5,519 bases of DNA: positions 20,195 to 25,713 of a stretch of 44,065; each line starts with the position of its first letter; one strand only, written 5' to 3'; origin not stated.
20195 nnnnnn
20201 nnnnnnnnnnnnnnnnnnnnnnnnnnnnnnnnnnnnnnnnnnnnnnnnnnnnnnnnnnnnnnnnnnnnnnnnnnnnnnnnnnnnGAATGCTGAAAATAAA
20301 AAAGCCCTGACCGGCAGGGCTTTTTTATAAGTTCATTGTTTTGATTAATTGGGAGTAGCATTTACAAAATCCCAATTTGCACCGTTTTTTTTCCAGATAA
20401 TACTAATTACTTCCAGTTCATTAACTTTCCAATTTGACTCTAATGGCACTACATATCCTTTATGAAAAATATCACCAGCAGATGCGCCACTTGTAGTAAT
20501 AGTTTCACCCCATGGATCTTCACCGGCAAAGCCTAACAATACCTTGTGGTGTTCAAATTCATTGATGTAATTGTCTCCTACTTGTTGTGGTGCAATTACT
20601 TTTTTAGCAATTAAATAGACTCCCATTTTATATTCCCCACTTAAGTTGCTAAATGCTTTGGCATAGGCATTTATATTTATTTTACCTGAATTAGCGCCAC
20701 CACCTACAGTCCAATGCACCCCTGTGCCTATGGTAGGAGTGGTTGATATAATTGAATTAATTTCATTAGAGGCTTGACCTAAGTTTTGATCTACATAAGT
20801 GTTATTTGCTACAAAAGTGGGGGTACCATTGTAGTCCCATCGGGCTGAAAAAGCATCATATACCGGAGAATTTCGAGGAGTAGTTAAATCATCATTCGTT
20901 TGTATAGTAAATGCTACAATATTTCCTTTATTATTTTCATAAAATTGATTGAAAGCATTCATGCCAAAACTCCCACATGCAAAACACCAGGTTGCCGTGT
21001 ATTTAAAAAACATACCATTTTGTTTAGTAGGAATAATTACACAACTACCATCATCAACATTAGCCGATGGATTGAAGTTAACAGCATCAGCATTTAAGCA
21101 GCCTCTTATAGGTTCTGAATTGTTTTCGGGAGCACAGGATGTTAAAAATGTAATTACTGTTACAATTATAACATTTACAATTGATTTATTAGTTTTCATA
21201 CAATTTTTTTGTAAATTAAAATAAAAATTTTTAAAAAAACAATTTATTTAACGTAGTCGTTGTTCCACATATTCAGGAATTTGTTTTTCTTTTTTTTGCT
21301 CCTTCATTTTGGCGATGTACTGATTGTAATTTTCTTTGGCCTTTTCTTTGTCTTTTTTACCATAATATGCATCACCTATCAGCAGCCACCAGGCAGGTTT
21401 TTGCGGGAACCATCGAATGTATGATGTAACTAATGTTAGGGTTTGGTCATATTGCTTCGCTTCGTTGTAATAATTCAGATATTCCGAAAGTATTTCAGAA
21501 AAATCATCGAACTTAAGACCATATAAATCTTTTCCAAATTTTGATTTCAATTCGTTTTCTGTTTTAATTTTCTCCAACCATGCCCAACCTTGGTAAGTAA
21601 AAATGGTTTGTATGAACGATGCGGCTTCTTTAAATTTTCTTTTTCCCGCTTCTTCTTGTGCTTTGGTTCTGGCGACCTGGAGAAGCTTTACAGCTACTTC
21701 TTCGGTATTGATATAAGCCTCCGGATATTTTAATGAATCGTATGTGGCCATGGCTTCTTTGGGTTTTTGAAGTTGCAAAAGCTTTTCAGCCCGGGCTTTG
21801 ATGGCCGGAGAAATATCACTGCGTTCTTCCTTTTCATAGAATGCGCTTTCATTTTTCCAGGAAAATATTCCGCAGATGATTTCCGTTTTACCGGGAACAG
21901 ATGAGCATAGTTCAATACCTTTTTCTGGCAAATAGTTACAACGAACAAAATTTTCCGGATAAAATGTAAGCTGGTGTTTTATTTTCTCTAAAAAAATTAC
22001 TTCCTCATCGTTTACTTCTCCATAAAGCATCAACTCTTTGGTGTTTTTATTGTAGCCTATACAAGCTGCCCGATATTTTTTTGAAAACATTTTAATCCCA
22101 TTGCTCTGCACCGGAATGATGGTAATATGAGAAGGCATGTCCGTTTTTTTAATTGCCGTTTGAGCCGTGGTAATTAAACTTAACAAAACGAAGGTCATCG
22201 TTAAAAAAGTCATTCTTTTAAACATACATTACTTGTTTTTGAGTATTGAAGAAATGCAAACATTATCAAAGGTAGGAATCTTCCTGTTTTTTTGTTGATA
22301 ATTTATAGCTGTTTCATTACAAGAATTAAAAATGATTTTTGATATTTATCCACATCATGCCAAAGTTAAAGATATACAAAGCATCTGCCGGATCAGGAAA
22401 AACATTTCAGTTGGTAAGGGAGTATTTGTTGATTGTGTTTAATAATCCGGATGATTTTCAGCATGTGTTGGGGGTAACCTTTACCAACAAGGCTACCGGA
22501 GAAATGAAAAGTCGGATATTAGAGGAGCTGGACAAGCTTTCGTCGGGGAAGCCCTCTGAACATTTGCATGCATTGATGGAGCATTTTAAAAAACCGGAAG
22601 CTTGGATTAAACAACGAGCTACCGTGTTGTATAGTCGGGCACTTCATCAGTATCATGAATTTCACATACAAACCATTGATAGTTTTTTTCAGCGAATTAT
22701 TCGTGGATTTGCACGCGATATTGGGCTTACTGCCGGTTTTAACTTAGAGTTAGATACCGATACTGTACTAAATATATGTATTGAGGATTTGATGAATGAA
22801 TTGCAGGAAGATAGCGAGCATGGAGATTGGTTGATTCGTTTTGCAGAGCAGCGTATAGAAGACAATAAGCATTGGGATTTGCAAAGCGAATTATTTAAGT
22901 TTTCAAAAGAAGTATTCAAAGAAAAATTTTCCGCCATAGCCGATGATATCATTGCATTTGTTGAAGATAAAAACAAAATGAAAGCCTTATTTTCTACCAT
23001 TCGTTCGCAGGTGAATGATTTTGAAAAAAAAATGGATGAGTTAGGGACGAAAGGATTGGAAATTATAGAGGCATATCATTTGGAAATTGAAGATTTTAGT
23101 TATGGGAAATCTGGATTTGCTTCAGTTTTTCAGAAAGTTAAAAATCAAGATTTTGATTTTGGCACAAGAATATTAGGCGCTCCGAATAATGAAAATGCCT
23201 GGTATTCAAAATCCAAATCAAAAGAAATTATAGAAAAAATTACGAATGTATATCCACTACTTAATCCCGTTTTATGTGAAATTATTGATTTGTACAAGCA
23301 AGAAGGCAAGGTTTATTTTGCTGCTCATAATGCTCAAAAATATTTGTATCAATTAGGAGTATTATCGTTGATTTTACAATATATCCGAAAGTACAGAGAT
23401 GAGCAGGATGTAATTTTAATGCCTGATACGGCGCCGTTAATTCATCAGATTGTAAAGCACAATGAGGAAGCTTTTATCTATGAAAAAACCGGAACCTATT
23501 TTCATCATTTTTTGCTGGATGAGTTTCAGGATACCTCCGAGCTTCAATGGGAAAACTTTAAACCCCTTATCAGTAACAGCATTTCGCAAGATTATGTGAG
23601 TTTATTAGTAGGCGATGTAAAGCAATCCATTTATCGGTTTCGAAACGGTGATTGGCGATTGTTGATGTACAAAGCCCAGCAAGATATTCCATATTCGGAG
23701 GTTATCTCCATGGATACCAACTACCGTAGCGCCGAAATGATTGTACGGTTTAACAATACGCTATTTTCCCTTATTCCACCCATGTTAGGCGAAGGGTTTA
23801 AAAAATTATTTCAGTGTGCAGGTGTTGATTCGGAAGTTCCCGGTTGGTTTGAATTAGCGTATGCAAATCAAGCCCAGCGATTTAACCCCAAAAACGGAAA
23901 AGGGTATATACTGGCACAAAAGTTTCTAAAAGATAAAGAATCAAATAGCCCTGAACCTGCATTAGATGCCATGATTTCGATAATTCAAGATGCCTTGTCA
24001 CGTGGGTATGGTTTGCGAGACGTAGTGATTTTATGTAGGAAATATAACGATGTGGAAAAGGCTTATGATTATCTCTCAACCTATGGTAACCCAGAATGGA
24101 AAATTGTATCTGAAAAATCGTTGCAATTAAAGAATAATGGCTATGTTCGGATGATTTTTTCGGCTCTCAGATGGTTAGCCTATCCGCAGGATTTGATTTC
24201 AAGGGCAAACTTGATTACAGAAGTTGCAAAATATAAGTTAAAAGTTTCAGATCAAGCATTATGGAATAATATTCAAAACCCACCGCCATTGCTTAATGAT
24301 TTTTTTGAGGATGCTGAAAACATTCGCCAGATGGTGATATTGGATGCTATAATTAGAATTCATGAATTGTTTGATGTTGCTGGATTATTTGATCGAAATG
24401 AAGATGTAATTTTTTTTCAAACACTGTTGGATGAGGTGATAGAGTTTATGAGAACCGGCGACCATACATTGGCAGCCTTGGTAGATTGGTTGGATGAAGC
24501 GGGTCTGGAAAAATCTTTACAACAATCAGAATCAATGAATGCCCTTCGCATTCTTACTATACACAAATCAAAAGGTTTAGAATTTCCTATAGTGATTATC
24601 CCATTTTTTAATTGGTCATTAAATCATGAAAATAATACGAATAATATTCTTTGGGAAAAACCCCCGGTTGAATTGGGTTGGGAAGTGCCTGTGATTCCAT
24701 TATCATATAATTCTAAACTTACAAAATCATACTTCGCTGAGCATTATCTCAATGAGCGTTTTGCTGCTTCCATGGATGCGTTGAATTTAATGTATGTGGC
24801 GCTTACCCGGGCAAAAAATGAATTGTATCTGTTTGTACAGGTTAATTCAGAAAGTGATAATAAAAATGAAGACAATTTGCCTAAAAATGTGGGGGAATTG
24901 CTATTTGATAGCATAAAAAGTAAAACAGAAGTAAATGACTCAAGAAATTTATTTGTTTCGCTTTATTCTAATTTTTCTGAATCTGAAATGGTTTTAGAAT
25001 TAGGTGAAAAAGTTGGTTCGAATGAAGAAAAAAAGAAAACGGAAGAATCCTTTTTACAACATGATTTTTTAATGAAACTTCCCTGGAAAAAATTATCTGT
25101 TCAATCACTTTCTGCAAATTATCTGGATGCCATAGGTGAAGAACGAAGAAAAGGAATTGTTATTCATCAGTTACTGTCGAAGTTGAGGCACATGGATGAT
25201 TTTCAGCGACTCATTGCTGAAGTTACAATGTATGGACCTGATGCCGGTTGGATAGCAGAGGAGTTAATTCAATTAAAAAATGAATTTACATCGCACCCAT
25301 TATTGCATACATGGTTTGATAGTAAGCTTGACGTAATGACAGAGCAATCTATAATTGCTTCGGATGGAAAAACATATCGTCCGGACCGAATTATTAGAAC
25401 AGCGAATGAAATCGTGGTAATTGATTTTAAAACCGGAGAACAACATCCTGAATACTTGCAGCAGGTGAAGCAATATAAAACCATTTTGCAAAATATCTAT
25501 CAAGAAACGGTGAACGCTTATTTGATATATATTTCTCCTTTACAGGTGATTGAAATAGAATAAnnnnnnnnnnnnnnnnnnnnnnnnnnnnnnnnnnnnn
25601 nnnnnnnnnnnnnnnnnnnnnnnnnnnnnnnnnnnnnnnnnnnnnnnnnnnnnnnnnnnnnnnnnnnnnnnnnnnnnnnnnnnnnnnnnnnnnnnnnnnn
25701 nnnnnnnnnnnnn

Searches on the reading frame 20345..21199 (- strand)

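Call 49: search_protein_families(library=pfam, proteins=[window:20345-21199:-])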
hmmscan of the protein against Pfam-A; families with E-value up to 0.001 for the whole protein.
window:20345-21199:- (284 aa): 1 family
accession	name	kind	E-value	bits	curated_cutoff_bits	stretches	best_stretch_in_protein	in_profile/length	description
PF11551.14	Omp28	-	7.1e-14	52.5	34.9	1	115-273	2-156/171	Outer membrane protein Omp28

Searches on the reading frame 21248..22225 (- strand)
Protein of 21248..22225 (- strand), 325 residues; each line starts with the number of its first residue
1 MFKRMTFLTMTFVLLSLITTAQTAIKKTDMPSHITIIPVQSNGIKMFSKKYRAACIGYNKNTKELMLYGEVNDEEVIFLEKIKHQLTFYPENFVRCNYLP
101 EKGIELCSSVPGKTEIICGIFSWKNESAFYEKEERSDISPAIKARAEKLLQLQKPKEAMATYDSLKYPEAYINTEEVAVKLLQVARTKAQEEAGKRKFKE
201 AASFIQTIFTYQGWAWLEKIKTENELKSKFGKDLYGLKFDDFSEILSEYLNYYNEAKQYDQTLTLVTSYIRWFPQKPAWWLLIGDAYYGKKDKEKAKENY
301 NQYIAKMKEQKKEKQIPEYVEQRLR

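Call 49: search_protein_families(library=pfam, proteins=[window:21248-22225:-])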
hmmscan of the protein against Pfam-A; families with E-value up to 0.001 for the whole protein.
window:21248-22225:- (325 aa): 1 family
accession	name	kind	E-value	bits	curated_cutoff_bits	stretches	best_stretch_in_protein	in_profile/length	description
PF14559.12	TPR_19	-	5e-05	24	25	0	255-304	3-52/68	Tetratricopeptide repeat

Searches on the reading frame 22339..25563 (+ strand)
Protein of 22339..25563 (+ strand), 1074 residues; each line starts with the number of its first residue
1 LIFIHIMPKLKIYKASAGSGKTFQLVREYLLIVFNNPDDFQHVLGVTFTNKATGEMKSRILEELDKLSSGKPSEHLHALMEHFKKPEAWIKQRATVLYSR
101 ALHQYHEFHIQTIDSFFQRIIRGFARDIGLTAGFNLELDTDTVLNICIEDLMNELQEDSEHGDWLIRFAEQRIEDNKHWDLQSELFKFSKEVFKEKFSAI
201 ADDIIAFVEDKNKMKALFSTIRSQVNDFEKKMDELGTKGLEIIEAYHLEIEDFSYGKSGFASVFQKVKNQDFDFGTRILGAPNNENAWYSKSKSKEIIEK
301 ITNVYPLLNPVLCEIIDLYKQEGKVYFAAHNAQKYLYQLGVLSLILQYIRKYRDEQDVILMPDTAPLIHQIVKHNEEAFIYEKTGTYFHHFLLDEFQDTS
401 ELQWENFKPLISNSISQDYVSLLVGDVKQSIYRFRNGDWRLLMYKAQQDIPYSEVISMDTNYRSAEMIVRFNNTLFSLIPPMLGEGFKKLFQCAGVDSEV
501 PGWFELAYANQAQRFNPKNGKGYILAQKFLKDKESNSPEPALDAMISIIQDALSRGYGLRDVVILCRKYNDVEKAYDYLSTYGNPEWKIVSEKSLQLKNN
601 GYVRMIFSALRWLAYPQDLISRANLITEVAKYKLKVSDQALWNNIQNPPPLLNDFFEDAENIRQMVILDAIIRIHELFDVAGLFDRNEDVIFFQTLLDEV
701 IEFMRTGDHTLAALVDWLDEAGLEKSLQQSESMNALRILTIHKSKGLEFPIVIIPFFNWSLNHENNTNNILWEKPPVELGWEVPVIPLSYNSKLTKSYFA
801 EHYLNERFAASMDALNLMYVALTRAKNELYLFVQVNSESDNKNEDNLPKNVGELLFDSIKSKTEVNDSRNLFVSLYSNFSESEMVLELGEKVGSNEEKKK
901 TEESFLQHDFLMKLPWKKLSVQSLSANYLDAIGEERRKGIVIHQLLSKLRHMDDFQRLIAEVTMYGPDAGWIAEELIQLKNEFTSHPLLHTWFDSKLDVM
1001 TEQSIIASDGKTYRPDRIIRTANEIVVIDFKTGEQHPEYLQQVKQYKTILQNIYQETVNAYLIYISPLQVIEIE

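Call 50: search_protein_families(library=pfam, proteins=[window:22339-25563:+])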
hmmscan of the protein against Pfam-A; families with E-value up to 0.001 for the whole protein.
window:22339-25563:+ (1074 aa): 5 families
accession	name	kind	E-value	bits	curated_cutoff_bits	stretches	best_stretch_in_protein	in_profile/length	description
PF00580.27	UvrD-helicase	-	3.5e-33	115.9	23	1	15-445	20-266/271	UvrD/REP helicase N-terminal domain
PF13361.12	UvrD_C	-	5.5e-16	59.4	25.6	1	696-832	244-346/350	UvrD-like helicase C-terminal domain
PF13538.12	UvrD_C_2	-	1.1e-10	41.6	27.4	1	737-755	3-23/52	UvrD-like helicase C-terminal domain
PF13245.12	AAA_19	-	1.5e-08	35.3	25.1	0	9-82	12-74/134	AAA domain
PF15518.12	L_protein_N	-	0.00015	22.2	27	1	968-1066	30-127/178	L protein N-terminus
